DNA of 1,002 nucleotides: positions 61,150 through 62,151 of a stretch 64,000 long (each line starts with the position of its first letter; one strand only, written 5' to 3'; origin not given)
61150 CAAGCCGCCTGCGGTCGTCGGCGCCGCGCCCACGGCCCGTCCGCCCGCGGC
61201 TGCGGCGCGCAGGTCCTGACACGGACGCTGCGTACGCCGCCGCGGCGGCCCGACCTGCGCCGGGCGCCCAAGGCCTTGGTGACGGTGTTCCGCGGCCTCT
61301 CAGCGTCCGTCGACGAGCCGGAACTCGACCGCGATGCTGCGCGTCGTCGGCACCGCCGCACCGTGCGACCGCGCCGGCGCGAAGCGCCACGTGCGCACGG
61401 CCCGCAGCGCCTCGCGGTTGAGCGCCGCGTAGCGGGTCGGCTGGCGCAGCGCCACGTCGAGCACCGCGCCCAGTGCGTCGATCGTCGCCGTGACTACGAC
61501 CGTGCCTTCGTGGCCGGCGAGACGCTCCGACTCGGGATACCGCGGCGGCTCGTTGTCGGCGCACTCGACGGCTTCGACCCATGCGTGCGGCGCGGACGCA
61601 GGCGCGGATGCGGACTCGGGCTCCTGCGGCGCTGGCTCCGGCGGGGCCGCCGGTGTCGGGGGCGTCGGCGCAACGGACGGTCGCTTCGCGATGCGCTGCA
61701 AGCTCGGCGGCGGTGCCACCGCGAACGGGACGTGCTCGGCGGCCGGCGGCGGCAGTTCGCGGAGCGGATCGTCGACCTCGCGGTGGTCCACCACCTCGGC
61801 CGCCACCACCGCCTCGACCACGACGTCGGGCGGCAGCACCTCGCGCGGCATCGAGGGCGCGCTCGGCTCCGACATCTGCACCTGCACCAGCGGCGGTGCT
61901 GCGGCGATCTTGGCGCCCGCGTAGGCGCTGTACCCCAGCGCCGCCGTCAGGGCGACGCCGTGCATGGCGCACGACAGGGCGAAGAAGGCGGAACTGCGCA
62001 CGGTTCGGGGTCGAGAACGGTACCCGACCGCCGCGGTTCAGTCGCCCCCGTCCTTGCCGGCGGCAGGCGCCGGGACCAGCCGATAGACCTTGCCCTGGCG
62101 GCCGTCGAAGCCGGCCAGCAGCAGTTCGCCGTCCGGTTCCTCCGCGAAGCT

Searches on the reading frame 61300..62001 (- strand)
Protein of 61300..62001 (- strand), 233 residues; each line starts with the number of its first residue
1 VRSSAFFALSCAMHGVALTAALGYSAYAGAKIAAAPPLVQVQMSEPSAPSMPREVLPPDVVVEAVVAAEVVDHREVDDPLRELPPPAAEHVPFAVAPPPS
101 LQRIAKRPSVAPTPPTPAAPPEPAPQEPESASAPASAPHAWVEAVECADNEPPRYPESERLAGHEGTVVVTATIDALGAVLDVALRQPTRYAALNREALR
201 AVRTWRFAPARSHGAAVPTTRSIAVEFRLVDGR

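Call 57: find_encoding_contigs(protein=window:61300-62001:-, flank=10000, max_places=4)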
Protein window:61300-62001:- (233 aa): 10 contigs read that carry it; 4 places shown.
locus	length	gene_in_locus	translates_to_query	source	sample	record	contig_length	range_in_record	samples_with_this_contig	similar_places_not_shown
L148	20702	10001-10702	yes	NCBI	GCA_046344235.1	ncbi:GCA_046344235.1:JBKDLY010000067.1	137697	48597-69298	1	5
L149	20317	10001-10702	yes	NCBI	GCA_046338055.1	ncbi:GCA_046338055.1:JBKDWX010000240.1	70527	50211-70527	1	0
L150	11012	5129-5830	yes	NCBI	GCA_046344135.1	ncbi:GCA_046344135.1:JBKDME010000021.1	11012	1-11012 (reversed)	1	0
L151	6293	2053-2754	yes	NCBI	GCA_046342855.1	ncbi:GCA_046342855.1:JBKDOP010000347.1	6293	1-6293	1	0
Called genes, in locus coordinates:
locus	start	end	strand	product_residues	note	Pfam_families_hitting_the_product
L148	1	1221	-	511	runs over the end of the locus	PF13243:SQHop_cyclase_C (faint)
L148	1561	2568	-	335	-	PF13145:Rotamase_2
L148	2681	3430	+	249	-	PF00106:adh_short, PF08659:KR, PF13561:adh_short_C2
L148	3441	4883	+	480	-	PF01565:FAD_binding_4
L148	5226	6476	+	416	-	-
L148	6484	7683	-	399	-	PF03600:CitMHS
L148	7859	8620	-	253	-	PF00005:ABC_tran, PF13304:AAA_21 (weak)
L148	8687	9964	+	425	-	PF07995:GSDH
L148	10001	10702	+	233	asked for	PF03544:TonB_C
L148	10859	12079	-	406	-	PF13439:Glyco_transf_4 (weak), PF13579:Glyco_trans_4_4, PF13692:Glyco_trans_1_4, PF13524:Glyco_trans_1_2 (weak)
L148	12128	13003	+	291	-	PF08668:HDOD, PF01966:HD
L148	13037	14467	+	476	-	PF13440:Polysacc_synt_3 (faint)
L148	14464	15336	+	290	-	PF00535:Glycos_transf_2, PF10111:Glyco_tranf_2_2, PF13641:Glyco_tranf_2_3, PF10111:Glyco_tranf_2_2 (weak)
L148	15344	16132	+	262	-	PF03437:BtpA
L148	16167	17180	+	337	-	PF13579:Glyco_trans_4_4, PF13439:Glyco_transf_4, PF00534:Glycos_transf_1, PF13692:Glyco_trans_1_4, PF13524:Glyco_trans_1_2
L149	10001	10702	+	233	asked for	PF03544:TonB_C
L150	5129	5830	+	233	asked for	PF03544:TonB_C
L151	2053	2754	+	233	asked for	PF03544:TonB_C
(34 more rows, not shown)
